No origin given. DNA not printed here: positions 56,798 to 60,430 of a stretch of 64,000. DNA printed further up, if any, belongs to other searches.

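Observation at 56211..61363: Compact three-gene cassette built around a single-chain adenylase-ACP-alpha-oxoamine synthase: candidate pathway for an amino-ketone lipid or signal molecule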

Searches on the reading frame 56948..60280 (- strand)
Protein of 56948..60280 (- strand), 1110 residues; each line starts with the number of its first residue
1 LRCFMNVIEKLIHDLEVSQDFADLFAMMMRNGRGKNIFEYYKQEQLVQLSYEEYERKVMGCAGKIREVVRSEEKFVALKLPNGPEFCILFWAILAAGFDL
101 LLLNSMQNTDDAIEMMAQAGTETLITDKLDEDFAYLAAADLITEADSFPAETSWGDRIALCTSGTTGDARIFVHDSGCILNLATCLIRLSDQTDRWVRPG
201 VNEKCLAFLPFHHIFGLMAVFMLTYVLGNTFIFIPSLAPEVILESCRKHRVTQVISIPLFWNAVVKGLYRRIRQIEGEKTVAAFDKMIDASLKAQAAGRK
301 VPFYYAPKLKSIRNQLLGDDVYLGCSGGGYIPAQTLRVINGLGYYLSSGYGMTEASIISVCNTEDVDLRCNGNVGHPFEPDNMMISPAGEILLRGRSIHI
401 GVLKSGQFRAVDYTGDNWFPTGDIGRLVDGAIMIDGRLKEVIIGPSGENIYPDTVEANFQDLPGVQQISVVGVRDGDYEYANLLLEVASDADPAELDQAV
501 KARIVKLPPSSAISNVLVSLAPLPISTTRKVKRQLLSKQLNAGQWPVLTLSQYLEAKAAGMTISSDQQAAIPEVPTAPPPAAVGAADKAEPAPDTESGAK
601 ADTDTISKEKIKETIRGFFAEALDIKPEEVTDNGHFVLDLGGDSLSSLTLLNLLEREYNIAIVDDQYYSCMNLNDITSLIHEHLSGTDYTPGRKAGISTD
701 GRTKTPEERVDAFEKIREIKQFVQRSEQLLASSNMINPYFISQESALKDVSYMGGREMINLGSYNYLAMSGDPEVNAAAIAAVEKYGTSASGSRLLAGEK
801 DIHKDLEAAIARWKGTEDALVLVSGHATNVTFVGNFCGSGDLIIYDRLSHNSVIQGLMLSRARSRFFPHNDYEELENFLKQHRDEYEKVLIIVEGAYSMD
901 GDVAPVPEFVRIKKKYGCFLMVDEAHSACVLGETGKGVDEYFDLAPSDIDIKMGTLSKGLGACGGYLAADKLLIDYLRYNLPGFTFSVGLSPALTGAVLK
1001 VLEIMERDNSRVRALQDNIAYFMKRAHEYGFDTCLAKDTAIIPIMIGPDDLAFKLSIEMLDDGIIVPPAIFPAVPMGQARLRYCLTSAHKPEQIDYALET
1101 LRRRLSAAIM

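Call 3: search_protein_families(library=pfam, proteins=[window:56948-60280:-], max_evalue=0.01)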
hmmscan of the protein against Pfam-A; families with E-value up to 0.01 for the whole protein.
window:56948-60280:- (1110 aa): 8 families
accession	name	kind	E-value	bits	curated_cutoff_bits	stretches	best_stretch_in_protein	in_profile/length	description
PF00155.27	Aminotran_1_2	-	3.1e-48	165.2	19.7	1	757-1101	2-361/361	Aminotransferase class I and II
PF00501.34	AMP-binding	-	1.8e-30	106.4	29.9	1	46-385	19-355/384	AMP-binding enzyme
PF00550.31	PP-binding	-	2.3e-11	44.2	20.8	1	614-679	2-66/67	Phosphopantetheine attachment site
PF01212.27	Beta_elim_lyase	-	3.4e-05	23.8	27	1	803-976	34-218/288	Beta-eliminating lyase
PF00266.25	Aminotran_5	-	0.00013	21.5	21.5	1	799-927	41-179/371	Aminotransferase class-V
PF01276.26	OKR_DC_1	-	0.00025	20.4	27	1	800-867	65-133/417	Orn/Lys/Arg decarboxylase, major domain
PF01053.26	Cys_Met_Meta_PP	-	0.00027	20.1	27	1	803-931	54-181/381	Cys/Met metabolism PLP-dependent enzyme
PF23297.2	ACP_SdgA_C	-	0.0033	17.9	27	1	604-684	4-83/95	Highly reducing polyketide synthase sdgA, C-terminal ACP domain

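Call 4: search_protein_families(library=ncbifam, proteins=[window:56948-60280:-], max_evalue=0.01)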
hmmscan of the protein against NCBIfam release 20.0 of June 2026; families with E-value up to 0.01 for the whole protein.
window:56948-60280:- (1110 aa): 105 families (the best 25 are shown)
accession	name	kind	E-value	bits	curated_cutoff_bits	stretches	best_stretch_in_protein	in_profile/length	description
TIGR00858.1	bioF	equivalog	8.3e-104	347.2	426.45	1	751-1101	16-364/365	8-amino-7-oxononanoate synthase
NF005394.0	PRK06939.1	equivalog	1.1e-93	314.1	460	1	748-1102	34-388/397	glycine C-acetyltransferase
NF047600.1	SerpalmtaseCFB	equivalog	4.3e-92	308.8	640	1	731-1104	18-388/395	serine palmitoyltransferase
TIGR01825.1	gly_Cac_T_rel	subfamily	6.5e-91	304.9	535.4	1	751-1101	28-375/385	BioF/Kbl family PLP-dependent acyltransferase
NF047599.1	SerpalmtaseBetaP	equivalog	4.2e-81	272.6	500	1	725-1102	13-387/394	serine palmitoyltransferase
TIGR01822.1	2am3keto_CoA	equivalog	1.6e-80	270.9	493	1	749-1102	31-384/393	glycine C-acetyltransferase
TIGR01821.1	5aminolev_synth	equivalog_domain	4.4e-67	226.7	338.55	1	759-1102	48-391/402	5-aminolevulinate synthase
NF047603.1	SerpalmtaseAlphaP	equivalog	3.8e-66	223.4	670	1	719-1099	8-387/399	serine palmitoyltransferase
NF005697.0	PRK07505.1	subfamily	2.5e-44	151.5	342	1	714-1102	5-396/405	hypothetical protein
NF005526.0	PRK07179.1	equivalog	2e-43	148.5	428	1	755-1102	53-393/407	alpha-hydroxyketone-type quorum-sensing autoinducer synthase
TIGR01923.1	menE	equivalog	2.5e-37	128.8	330.15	2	327-509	232-419/442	o-succinylbenzoate--CoA ligase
NF004114.0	PRK05605.1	equivalog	4.6e-36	124.3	766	3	326-541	345-570/575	long-chain-fatty-acid--CoA ligase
NF004608.1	PRK05937.1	equivalog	1.3e-34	119.6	399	1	790-1012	43-264/366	8-amino-7-oxononanoate synthase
NF004837.0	PRK06187.1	subfamily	2.8e-33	115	476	2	323-542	290-524/531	long-chain-fatty-acid--CoA ligase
NF005714.0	PRK07529.1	subfamily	6.4e-27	94.2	632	3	321-538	340-574/640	acyl-CoA synthetase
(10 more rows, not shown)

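Call 5: find_homologous_proteins(query=window:56948-60280:-, max_evalue=1e-10)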
Query window:56948-60280:- (1110 aa): 520 proteins with E <= 1e-10 among 8000 candidates; the best 120 are listed.
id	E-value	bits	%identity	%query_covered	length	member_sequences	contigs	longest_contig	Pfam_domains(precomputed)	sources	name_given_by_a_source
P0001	0.0e+0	2463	98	100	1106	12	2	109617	PF00155.28,PF00550.32,PF00501.35,PF01212.28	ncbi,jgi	ncbi:MAG: aminotransferase class I/II-fold pyridoxal phosphate-dependent enzyme [Saccharofermentanal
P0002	0.0e+0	2308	91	99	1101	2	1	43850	PF00155.28,PF00550.32,PF00501.35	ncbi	-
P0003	0.0e+0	2299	91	99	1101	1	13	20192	PF00155.28,PF00550.32,PF00501.35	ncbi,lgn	-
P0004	0.0e+0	1816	71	99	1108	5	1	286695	PF00155.28,PF00550.32,PF00501.35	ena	-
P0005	0.0e+0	1770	70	99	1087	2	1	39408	PF00155.28,PF00550.32,PF00501.35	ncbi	-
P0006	0.0e+0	1712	67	99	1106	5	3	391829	PF00155.28,PF00550.32,PF00501.35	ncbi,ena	-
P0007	0.0e+0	1711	67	99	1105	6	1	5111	PF00155.28,PF00550.32,PF00501.35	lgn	-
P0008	0.0e+0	1115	47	98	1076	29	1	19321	PF00155.28,PF00550.32,PF00501.35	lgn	-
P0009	0.0e+0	1041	45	99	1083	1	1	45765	PF00155.28,PF00550.32,PF00501.35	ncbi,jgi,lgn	ncbi:MAG: aminotransferase class I/II-fold pyridoxal phosphate-dependent enzyme [Christensenellales 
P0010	0.0e+0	1037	46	99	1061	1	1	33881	PF00155.28,PF00550.32,PF00501.35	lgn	-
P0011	0.0e+0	1013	44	99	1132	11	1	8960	PF00155.28,PF00550.32,PF00501.35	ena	-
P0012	0.0e+0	1013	45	99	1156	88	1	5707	PF00155.28,PF00550.32,PF00501.35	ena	-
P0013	2.9e-298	1011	45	99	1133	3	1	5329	PF00155.28,PF00550.32,PF00501.35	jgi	jgi:8-amino-7-oxononanoate synthase/acyl carrier protein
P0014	5.3e-298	1010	46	99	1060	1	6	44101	PF00155.28,PF00550.32,PF00501.35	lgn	-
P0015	3.4e-297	1007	45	99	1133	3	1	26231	PF00155.28,PF00550.32,PF00501.35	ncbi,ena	-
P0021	1.4e-292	992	45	99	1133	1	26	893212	PF00155.28,PF00550.32,PF00501.35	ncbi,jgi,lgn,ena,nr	ncbi:MAG TPA: aminotransferase class I/II-fold pyridoxal phosphate-dependent enzyme [Bacillota bacte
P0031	2.8e-282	958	44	99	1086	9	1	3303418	PF00155.28,PF00550.32,PF00501.35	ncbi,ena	-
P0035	1.7e-279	949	43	99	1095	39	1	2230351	PF00155.28,PF00550.32,PF00501.35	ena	-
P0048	4.0e-273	927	42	98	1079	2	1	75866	PF00155.28,PF00550.32,PF00501.35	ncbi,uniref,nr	ncbi:aminotransferase class I/II-fold pyridoxal phosphate-dependent enzyme [Clostridium sp. 19966]|u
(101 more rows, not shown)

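Call 6: find_encoding_contigs(protein=window:56948-60280:-, flank=10000, max_places=6)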
Protein window:56948-60280:- (1110 aa): no gene with exactly this product is on record in the collection.

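Call 8: find_related_loci(query=window:56948-60280:-, collection=genome_contigs, flank=8000)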
Query window:56948-60280:- (1110 aa) in genome_contigs; peptide patterns used: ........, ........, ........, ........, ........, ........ (x = any residue, [..] = any of these).
46 stretches matched a pattern; 7 encode a relative of the query (tblastn E <= 1e-3); 5 distinct loci.
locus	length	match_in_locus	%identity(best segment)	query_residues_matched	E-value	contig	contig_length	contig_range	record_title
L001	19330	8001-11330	98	1-1110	0e+0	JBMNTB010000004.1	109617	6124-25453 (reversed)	MAG: Saccharofermentanales bacterium isolate SBF912SR6HQ0016 scaffold_324_c1, whole genome shotgun sequence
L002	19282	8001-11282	91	1-1099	0e+0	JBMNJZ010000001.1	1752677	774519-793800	MAG: Saccharofermentanales bacterium isolate SBF912LR0FQ0018 contig_40840, whole genome shotgun sequence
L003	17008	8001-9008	32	733-1070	7e-39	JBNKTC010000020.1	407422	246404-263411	MAG: Campylobacterales bacterium isolate A2.bin.7.orig k141_1239737, whole genome shotgun sequence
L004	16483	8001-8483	27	389-544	5e-10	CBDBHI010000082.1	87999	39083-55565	MAG: Bryobacterales bacterium isolate 034d239b-e814-4522-8901-ee375e2ad25b genome assembly, contig: contig_82, whole gen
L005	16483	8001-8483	28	389-544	1e-9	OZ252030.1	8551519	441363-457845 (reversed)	MAG: Bryobacterales bacterium isolate 59e43249-5fc4-4363-b2bc-67a86b10f1a4 genome assembly, chromosome: 1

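Call 12: find_encoding_contigs(protein=P0004, flank=8000, max_places=2)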
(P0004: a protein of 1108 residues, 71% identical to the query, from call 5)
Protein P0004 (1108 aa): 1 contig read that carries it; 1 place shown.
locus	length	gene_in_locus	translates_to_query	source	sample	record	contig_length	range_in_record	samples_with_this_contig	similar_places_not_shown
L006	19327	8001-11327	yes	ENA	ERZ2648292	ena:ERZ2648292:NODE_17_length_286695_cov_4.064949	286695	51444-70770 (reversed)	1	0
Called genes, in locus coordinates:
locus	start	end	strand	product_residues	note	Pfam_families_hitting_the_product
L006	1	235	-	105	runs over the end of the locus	PF05437:AzlD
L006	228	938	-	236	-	PF03591:AzlC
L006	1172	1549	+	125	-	PF01022:HTH_5, PF12840:HTH_20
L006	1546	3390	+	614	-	PF00122:E1-E2_ATPase, PF00702:Hydrolase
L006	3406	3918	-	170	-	-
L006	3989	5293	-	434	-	PF00512:HisKA, PF02518:HATPase_c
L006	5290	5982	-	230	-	PF00072:Response_reg, PF00486:Trans_reg_C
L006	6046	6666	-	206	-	PF00565:SNase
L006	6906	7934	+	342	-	PF00291:PALP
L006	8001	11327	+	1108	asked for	PF00501:AMP-binding, PF00550:PP-binding, PF00155:Aminotran_1_2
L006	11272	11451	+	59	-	-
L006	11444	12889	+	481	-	PF02324:Glyco_hydro_70 (faint), PF00128:Alpha-amylase, PF09154:Alpha-amy_C_pro (faint), PF00128:Alpha-amylase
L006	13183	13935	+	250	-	PF01891:CbiM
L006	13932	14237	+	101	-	PF02553:CbiN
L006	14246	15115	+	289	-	PF02361:CbiQ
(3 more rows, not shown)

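Call 13: find_encoding_contigs(protein=P0021, flank=8000, max_places=2)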
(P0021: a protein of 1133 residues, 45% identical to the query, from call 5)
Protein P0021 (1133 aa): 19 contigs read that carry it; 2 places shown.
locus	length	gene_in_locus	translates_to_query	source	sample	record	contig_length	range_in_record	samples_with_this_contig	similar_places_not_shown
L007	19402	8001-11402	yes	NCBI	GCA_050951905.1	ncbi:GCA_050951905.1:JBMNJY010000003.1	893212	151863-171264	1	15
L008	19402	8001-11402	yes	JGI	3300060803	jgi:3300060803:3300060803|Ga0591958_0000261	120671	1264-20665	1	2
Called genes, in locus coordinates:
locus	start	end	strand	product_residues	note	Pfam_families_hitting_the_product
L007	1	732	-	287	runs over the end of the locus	-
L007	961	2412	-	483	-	PF05958:tRNA_U5-meth_tr, PF05175:MTS (weak), PF13649:Methyltransf_25 (faint), PF13847:Methyltransf_31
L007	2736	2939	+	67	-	-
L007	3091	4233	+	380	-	-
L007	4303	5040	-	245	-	PF03009:GDPD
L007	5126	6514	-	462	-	PF01306:LacY_symp (weak), PF13347:MFS_2, PF07690:MFS_1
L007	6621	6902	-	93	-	PF04456:DUF503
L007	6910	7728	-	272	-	PF01643:Acyl-ACP_TE, PF13279:4HBT_2 (faint)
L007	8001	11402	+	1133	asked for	PF00501:AMP-binding, PF00550:PP-binding, PF00155:Aminotran_1_2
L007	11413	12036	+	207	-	PF13489:Methyltransf_23 (weak), PF08241:Methyltransf_11, PF08242:Methyltransf_12, PF13649:Methyltransf_25, PF13847:Methyltransf_31 (weak)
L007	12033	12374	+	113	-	-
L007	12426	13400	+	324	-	PF01297:ZnuA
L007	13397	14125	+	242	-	PF00005:ABC_tran, PF13304:AAA_21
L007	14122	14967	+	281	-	PF00950:ABC-3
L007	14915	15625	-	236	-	PF00899:ThiF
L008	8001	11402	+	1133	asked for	PF00501:AMP-binding, PF00550:PP-binding, PF00155:Aminotran_1_2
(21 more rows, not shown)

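Call 14: find_encoding_contigs(protein=P0031, flank=8000, max_places=2)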
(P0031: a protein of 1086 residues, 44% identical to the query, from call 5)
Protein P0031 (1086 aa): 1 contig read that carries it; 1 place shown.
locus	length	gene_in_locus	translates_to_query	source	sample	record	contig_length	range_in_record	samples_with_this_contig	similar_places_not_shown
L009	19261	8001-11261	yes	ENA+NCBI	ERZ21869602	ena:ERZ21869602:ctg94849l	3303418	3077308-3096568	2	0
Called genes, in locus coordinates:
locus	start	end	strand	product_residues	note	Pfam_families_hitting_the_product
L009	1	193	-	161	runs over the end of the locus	-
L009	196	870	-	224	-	PF07947:YhhN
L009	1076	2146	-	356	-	PF02424:ApbE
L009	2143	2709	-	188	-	PF07456:Hpre_diP_synt_I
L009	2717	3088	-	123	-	PF07009:NusG_II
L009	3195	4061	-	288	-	PF02219:MTHFR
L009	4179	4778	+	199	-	-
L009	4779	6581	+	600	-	PF02574:S-methyl_trans, PF00809:Pterin_bind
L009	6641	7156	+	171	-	PF02607:B12-binding_2, PF02310:B12-binding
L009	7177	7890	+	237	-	PF02811:PHP (weak)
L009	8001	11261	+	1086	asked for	PF00501:AMP-binding, PF00550:PP-binding, PF00155:Aminotran_1_2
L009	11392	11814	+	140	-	-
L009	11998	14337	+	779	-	PF00488:MutS_V, PF20297:MSSS, PF01713:Smr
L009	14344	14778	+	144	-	PF04463:2-thiour_desulf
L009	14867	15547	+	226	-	PF00072:Response_reg, PF00486:Trans_reg_C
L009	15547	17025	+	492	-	PF00672:HAMP, PF00512:HisKA, PF02518:HATPase_c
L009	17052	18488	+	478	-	PF00089:Trypsin, PF13365:Trypsin_2, PF00595:PDZ, PF13180:PDZ_2, PF17820:PDZ_6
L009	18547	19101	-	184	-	PF04138:GtrA_DPMS_TM (weak)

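Call 15: search_solved_structures(query=window:56948-60280:-, max_evalue=1e-10)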
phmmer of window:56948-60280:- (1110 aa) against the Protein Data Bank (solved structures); distinct sequences matched with E-value up to 1e-10: 68 (the best 60 are shown).
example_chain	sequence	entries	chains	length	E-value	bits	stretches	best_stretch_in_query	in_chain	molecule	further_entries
8s1y_A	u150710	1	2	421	2.5e-75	257.5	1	736-1102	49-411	8-amino-7-oxononanoate synthase/2-amino-3-ketobutyrate coenzyme A ligase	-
7poa_A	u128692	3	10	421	6.4e-75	256.2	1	736-1102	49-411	8-amino-7-oxononanoate synthase/2-amino-3-ketobutyrate coenzyme A ligase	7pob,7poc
7k0i_B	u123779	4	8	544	2.4e-68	234.4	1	757-1100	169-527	Serine palmitoyltransferase 2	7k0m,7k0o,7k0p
6m4n_B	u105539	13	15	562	2.6e-68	234.3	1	757-1100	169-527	Serine palmitoyltransferase 2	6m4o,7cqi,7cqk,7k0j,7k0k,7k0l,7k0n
8guh_A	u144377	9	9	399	1.5e-65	225.1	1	738-1102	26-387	Serine palmitoyltransferase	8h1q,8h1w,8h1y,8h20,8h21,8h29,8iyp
3a2b_A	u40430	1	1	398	1.6e-65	225.1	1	738-1102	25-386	Serine palmitoyltransferase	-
1fc4_A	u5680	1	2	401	3.4e-65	224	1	746-1103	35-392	2-AMINO-3-KETOBUTYRATE CONENZYME A LIGASE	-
7v58_A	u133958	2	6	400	2.9e-63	217.6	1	740-1100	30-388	2-amino-3-ketobutyrate coenzyme A ligase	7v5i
7yjo_B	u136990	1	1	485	6.4e-61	209.8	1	757-1101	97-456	Long chain base biosynthesis protein 2a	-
7yjk_B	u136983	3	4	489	6.6e-61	209.8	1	757-1101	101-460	Long chain base biosynthesis protein 2a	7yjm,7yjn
8c80_C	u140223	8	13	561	5.6e-60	206.7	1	757-1099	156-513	Serine palmitoyltransferase 2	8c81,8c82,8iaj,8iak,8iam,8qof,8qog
7bxp_A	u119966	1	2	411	7.5e-60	206.3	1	751-1100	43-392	2-amino-3-ketobutyrate coenzyme A ligase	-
3tqx_A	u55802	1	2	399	3.9e-59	203.9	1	753-1101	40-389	2-amino-3-ketobutyrate coenzyme A ligase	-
7bxq_A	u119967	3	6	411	5e-59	203.5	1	751-1100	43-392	2-amino-3-ketobutyrate coenzyme A ligase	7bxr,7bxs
2x8u_A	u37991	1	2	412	7.4e-57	196.4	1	723-1098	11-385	SERINE PALMITOYLTRANSFERASE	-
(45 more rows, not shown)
